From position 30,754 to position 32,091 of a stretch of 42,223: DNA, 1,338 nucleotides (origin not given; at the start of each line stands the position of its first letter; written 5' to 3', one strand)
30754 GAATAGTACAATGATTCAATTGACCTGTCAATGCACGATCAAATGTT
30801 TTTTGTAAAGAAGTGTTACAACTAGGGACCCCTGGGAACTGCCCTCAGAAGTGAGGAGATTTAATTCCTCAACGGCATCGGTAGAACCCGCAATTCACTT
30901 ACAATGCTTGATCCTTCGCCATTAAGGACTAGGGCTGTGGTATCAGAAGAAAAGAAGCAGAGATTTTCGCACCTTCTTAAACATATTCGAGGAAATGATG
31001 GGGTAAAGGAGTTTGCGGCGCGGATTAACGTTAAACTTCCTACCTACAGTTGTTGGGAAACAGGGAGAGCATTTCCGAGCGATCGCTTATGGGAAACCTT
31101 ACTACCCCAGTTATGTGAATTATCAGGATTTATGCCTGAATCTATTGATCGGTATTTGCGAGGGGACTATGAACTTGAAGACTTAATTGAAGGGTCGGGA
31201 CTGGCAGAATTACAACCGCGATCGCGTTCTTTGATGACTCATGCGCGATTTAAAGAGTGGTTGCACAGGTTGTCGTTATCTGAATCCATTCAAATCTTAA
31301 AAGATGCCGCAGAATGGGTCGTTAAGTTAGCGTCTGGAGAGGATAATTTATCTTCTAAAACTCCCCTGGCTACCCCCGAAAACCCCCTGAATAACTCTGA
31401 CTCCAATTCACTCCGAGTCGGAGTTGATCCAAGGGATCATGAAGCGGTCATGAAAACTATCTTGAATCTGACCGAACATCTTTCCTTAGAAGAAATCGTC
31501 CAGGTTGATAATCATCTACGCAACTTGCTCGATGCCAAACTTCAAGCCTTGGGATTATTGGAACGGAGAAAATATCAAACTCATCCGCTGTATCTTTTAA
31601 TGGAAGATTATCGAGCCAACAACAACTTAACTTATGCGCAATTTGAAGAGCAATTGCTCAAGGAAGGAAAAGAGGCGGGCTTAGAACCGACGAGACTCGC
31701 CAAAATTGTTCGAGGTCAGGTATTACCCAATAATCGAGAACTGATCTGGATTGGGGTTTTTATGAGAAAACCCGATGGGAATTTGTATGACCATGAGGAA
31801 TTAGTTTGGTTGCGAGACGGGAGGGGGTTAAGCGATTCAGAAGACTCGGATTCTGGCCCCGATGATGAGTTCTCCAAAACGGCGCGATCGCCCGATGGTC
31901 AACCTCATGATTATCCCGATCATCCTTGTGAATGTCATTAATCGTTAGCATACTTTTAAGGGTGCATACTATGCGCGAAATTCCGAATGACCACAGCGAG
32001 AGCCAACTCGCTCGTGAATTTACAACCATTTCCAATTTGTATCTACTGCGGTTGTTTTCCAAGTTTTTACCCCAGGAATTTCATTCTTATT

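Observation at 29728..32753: Truncated IS1595 transposase and an extreme AT-rich tract next to a double-HTH/PAS two-gene operon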

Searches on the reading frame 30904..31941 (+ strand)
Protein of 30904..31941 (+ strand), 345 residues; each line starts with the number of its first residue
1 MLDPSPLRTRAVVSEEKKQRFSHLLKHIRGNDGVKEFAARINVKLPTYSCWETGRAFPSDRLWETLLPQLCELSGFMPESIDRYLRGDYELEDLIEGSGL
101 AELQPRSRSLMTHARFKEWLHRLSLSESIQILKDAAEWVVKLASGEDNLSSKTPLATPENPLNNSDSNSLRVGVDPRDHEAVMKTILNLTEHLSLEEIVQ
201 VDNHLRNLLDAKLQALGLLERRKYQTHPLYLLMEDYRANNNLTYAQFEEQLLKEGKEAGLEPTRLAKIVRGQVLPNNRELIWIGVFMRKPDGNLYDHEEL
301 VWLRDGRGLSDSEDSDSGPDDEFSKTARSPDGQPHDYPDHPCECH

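Call 4: search_protein_families(library=pfam, proteins=[window:30904-31941:+], max_evalue=1)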
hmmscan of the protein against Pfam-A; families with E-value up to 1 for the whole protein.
window:30904-31941:+ (345 aa): 4 families
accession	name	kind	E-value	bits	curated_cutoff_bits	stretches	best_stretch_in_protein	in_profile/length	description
PF13560.12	HTH_31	-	5.4e-05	23.9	27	1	21-67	2-51/64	Helix-turn-helix domain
PF01381.28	HTH_3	-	0.0062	17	23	0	35-59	13-37/55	Helix-turn-helix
PF17363.7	DUF5388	-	0.13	13.2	26.1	1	199-220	7-27/64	Family of unknown function (DUF5388)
PF16220.10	DUF4880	-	0.24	11.7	25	0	134-146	2-14/43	Domain of unknown function (DUF4880)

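Call 6: search_protein_families(library=ncbifam, proteins=[window:30904-31941:+], max_evalue=1)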
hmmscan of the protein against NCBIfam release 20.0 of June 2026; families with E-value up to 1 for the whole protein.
window:30904-31941:+ (345 aa): 1 family
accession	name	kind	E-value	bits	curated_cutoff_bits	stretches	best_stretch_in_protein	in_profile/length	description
NF008600.0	PRK11568.1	equivalog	0.15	11.5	298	1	9-51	10-54/204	IMPACT family protein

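Call 7: find_homologous_proteins(query=window:30904-31941:+)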
Query window:30904-31941:+ (345 aa): 25 proteins with E <= 0.001 among 2351 candidates.
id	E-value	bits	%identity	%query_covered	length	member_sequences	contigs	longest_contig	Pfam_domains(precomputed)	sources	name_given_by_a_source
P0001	1.4e-224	763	100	97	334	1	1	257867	-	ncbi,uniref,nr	ncbi:helix-turn-helix domain-containing protein [Laspinema sp. A4]|uniref:helix-turn-helix transcrip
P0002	7.3e-178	609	80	97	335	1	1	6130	-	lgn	-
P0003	3.3e-176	604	80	97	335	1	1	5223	-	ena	-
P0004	5.1e-167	573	79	93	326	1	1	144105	-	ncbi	-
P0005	7.8e-167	573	76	97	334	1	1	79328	-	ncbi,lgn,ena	-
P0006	1.5e-112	394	60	91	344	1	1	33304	-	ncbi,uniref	ncbi:hypothetical protein [Microcoleus sp. S13C4]|uniref:hypothetical protein n=1 Tax=Microcoleus sp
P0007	3.2e-112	393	55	98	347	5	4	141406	-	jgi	jgi:transcriptional regulator with XRE-family HTH domain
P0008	1.1e-109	385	53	97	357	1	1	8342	PF13560.13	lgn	-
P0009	2.2e-109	384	59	88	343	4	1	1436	-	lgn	-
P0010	2.9e-105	370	59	88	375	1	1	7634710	PF01381.29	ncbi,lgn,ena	-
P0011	9.2e-105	369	53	97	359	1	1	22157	-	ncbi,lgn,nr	ncbi:MAG TPA: hypothetical protein VK211_13810 [Kamptonema sp.]|nr:hypothetical protein [Kamptonema 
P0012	6.7e-103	363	56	86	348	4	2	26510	PF01381.29,PF13560.13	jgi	jgi:transcriptional regulator with XRE-family HTH domain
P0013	7.6e-103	362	53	97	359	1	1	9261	-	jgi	jgi:hypothetical protein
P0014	3.4e-102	360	52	97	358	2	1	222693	-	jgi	jgi:transcriptional regulator with XRE-family HTH domain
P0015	3.6e-102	360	55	86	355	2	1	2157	-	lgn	-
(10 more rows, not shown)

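Call 10: find_encoding_contigs(protein=P0010, flank=8000, max_places=3)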
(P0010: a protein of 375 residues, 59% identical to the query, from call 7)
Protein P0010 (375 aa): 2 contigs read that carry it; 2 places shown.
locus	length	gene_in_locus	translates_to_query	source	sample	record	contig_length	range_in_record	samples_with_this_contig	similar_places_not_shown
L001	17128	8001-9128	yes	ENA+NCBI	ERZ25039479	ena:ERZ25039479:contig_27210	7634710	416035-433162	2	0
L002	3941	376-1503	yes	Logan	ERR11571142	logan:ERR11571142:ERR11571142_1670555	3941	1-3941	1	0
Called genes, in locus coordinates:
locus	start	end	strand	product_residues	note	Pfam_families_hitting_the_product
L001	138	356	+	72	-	-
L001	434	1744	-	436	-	PF00069:Pkinase, PF07714:PK_Tyr_Ser-Thr, PF03109:ABC1 (weak), PF01636:APH (weak), PF05419:GUN4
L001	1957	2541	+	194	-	PF05685:Uma2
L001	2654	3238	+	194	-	PF05685:Uma2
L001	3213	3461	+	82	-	-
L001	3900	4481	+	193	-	PF05685:Uma2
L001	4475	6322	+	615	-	PF00664:ABC_membrane, PF00005:ABC_tran, PF02463:SMC_N (faint)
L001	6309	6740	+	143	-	PF26619:CcmS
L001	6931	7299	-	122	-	PF12760:Zn_ribbon_IS1595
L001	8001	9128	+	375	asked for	PF01381:HTH_3 (faint)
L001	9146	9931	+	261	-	-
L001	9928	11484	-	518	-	PF03853:YjeF_N, PF01256:Carb_kinase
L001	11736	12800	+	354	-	PF02540:NAD_synthase (weak), PF03054:tRNA_Me_trans, PF06508:QueC (weak), PF20259:tRNA_Me_trans_M, PF20258:tRNA_Me_trans_C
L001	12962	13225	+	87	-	-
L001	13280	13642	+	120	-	PF02163:Peptidase_M50 (weak)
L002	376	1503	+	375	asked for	PF01381:HTH_3 (faint)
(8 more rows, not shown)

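Call 18: search_solved_structures(query=window:30904-31941:+, max_evalue=1, show_alignments=2)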
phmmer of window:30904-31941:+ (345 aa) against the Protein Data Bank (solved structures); distinct sequences matched with E-value up to 1: 1.
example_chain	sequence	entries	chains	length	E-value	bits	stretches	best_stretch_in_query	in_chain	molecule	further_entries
1jy2_N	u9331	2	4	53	0.14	14.4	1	49-82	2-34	FIBRINOGEN ALPHA CHAIN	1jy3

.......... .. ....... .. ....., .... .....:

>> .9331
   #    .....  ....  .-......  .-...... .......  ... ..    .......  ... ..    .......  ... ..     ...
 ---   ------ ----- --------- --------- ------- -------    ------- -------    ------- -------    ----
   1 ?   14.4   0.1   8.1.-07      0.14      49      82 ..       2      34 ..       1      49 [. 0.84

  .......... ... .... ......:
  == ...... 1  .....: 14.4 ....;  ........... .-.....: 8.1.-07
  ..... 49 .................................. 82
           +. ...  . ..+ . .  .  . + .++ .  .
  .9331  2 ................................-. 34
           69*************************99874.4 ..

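Call 21: find_related_loci(query=A1, collection=genome_contigs, flank=5000)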
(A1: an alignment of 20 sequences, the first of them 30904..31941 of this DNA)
Query A1 (345 aa) in genome_contigs; peptide patterns used: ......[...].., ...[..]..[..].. (x = any residue, [..] = any of these).
14 stretches matched a pattern; 8 encode a relative of the query (tblastn E <= 1e-3); 8 distinct loci.
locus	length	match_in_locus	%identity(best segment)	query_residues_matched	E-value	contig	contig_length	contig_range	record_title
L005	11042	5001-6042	80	1-345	1e-180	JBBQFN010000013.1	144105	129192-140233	MAG: Cyanophyceae cyanobacterium isolate Co_metawrap_1029 Cmw_1029_k141_28719010_length_144105_cov_45.9987, whole genome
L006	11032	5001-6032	77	2-345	4e-171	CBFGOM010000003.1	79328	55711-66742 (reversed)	MAG TPA_asm: uncultured Oscillatoriaceae bacterium isolate SRR29873479_metabat2_16 genome assembly, contig: ERZ27315265.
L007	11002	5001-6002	58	1-313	8e-116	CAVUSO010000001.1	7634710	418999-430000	MAG: uncultured cyanobacterium isolate MFD01689.bin.1.35 genome assembly, contig: contig_27210, whole genome shotgun seq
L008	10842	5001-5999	56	2-311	1e-115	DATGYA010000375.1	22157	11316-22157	MAG TPA_asm: Kamptonema sp. isolate SMAG_U10623 k141_229215, whole genome shotgun sequence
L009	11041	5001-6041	52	12-345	5e-113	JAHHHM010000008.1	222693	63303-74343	MAG: Microcoleus vaginatus WJT46-NPBG5 scaffold_86_c1, whole genome shotgun sequence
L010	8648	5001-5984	55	2-306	1e-109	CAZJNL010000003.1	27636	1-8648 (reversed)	MAG TPA_asm: uncultured Oscillatoria sp. isolate SRP220891_co5_255 genome assembly, contig: NODE_948_length_27636_cov_6.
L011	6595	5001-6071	51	11-345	7e-109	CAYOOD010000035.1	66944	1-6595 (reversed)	MAG TPA_asm: uncultured bacterium isolate binchicken_co135_64 genome assembly, contig: NODE_955_length_66944_cov_24.5547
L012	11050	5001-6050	51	11-345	3e-102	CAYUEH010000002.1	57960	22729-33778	MAG TPA_asm: uncultured Laspinema sp. isolate binchicken_co405_170 genome assembly, contig: NODE_717_length_57960_cov_19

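Call 22: search_solved_structures(query=A1, max_evalue=10, show_alignments=2)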
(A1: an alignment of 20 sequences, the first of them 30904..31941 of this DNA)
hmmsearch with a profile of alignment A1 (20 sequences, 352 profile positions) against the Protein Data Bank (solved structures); distinct sequences matched with E-value up to 10: 29.
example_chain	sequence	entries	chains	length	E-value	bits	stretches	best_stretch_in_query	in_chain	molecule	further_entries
9jo8_A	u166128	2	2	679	9.7e-06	27.9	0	52-70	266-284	TALE repeat protein targeting mitochondiral ND1-L gene. | TALE repeat protein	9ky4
9ld1_A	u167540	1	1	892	4.2e-05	25.8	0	52-70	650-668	inactivate TOD4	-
2ypf_A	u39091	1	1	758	5.9e-05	25.3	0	52-70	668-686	AVRBS3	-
9lcz_A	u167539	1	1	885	0.00014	24.1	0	52-70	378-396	Inactivate TOD6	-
9lcx_A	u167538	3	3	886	0.00014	24.1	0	52-70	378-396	Inactivate TOD6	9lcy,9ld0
3v6p_A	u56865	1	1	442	0.00024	23.3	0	51-70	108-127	dHax3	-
4ot3_A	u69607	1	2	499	0.00065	21.9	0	51-70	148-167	Hax3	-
6jw0_A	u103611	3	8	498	0.00071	21.8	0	51-70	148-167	TAL effector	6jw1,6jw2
6jw3_A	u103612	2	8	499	0.00091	21.4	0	51-70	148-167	TAL effector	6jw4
6jw5_A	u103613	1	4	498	0.0011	21.2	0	51-70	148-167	TAL effector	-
6jtq_A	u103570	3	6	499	0.0011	21.2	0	51-70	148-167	TAL effector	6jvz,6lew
4osq_A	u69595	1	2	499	0.0011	21.2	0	51-70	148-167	Hax3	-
4osv_A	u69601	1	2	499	0.0011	21.1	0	51-70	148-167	Hax3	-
4osw_A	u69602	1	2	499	0.0011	21.1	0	51-70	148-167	Hax3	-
4gg4_A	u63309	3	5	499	0.0011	21.1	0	51-70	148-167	Hax3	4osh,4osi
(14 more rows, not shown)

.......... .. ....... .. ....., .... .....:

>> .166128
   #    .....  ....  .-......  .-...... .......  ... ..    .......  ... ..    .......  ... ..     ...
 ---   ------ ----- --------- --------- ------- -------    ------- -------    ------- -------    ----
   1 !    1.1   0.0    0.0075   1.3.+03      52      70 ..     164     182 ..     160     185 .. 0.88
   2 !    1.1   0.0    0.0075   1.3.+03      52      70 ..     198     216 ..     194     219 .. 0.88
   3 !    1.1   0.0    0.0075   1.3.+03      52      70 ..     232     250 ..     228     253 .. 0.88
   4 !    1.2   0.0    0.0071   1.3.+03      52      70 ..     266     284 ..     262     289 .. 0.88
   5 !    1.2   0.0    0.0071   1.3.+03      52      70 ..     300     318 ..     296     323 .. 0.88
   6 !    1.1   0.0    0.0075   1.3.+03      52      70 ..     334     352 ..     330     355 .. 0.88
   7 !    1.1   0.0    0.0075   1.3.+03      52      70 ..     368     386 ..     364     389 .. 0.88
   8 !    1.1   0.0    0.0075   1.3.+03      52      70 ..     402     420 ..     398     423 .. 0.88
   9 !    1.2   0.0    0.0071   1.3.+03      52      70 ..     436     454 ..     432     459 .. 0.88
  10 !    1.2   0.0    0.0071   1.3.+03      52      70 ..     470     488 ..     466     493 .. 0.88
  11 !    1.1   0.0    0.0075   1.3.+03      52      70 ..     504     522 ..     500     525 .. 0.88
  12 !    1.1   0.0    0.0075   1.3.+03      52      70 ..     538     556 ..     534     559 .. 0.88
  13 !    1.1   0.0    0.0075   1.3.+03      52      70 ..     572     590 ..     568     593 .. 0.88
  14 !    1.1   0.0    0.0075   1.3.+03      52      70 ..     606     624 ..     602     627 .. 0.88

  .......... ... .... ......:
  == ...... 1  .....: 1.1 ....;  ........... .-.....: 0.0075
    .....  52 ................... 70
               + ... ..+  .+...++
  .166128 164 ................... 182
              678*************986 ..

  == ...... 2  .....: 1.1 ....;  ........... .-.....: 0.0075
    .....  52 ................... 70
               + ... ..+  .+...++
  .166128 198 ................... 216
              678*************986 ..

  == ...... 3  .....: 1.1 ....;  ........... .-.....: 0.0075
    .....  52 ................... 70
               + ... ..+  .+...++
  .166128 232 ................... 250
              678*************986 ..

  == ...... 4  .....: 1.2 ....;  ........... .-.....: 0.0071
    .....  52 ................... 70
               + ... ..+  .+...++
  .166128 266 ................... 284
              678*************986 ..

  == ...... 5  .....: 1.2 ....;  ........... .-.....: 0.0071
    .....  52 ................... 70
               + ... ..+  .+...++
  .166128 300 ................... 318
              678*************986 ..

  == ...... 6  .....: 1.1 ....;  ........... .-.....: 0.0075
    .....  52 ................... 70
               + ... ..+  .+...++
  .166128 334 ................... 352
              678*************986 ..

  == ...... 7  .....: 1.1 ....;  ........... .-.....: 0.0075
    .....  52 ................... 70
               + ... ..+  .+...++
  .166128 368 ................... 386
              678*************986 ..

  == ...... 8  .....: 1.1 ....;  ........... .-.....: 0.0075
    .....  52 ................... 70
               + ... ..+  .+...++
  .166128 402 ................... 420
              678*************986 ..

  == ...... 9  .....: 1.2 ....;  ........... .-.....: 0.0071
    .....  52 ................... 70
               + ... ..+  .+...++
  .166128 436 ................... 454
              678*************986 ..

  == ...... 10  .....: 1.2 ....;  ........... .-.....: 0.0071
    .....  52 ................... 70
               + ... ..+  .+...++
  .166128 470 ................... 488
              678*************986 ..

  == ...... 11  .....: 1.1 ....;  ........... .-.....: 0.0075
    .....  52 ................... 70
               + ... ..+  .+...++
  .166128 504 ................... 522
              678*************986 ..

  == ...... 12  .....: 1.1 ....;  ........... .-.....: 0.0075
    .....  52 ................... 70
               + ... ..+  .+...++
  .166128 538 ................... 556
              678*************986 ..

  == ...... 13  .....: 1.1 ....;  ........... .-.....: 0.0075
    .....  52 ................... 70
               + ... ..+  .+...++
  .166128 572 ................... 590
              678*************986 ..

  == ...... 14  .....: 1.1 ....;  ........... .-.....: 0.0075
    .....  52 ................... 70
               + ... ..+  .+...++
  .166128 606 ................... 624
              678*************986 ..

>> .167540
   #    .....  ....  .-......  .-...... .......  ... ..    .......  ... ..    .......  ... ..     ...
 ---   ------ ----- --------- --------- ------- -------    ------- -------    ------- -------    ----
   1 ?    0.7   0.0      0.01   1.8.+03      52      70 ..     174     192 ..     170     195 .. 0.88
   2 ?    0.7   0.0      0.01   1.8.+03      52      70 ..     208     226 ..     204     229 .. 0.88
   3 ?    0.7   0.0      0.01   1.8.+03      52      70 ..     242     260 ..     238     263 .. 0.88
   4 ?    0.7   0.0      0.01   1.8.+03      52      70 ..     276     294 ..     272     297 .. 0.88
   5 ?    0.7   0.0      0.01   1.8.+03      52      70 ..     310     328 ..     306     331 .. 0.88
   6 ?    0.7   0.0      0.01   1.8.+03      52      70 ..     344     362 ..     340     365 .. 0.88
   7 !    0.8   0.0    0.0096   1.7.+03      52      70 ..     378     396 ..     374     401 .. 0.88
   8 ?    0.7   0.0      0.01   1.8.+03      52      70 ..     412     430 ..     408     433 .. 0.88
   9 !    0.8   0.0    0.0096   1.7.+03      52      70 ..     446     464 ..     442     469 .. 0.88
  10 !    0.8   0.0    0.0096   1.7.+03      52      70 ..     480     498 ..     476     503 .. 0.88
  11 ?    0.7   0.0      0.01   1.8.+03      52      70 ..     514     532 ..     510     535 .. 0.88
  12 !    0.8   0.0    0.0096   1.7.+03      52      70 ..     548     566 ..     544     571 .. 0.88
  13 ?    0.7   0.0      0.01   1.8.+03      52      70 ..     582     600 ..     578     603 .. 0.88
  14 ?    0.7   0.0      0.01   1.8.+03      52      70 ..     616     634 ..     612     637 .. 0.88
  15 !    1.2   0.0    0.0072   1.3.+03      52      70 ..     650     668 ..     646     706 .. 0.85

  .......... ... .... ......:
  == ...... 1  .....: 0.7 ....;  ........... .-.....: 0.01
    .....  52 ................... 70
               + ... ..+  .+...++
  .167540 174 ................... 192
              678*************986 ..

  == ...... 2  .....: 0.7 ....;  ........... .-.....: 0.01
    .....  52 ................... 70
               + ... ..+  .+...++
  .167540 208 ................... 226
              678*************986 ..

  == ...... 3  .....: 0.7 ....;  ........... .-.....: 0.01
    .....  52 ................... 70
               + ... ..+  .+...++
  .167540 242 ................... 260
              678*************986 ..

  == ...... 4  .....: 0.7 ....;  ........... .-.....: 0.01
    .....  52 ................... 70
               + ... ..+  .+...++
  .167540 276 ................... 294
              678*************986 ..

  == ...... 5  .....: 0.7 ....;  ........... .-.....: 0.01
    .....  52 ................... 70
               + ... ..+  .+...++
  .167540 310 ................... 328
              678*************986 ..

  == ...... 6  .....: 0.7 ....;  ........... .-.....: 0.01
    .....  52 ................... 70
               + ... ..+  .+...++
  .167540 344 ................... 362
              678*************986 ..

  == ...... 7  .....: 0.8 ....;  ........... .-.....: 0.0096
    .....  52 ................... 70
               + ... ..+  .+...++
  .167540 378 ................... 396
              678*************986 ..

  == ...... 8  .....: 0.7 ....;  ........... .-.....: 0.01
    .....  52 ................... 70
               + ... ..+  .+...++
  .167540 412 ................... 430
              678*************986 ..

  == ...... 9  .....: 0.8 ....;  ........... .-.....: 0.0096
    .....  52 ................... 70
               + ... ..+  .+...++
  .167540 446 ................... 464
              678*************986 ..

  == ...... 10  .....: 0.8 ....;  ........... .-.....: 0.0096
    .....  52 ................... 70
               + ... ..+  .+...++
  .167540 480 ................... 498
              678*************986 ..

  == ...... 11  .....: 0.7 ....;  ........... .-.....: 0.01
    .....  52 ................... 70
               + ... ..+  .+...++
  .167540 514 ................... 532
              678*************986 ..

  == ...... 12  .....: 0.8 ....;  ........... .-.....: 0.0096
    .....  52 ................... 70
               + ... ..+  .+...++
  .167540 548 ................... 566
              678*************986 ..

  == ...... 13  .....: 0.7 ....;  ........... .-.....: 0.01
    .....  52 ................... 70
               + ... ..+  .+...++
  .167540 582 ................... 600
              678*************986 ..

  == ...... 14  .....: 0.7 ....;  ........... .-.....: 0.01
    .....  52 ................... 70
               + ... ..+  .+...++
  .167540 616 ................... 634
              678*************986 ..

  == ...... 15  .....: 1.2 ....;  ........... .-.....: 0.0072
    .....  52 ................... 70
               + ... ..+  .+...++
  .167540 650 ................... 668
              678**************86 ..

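Call 32: predict_structure(alignment_id=A1)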
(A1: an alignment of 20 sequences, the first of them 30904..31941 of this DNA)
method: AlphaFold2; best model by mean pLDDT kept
length: 345 residues; sequences in the alignment: 20
mean_pLDDT: 61.4   pTM: 0.32
mean pLDDT of the five models: 61.4, 58.5, 57.9, 52.8, 51.6
residues with pLDDT >= 90: 10; 70-90: 143; 50-70: 74; < 50: 118
segments of 3 or more residues with pLDDT < 50: 1-10, 99-115, 136-143, 145-183, 308-345
pLDDT, mean of each block of 10 residues (from residue 1): 38 75 86 78 61 69 85 86 81 66 41 48 52 49 41 28 27 37 52 56 54 52 76 88 90 83 88 88 86 86 66 28 27 34 37
secondary structure, 60 per line:
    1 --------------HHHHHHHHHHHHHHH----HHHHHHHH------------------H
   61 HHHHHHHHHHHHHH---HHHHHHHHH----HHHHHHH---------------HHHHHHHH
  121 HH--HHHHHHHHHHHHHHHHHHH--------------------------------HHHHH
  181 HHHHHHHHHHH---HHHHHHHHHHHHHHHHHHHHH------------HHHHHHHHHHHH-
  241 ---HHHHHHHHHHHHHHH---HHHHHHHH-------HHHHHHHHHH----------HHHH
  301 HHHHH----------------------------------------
elements in order: H15-29 H34-41 H60-74 H78-86 H91-97 H113-122 H125-143 H176-191 H195-215 H228-239 H244-258 H262-269 H277-286 H297-305
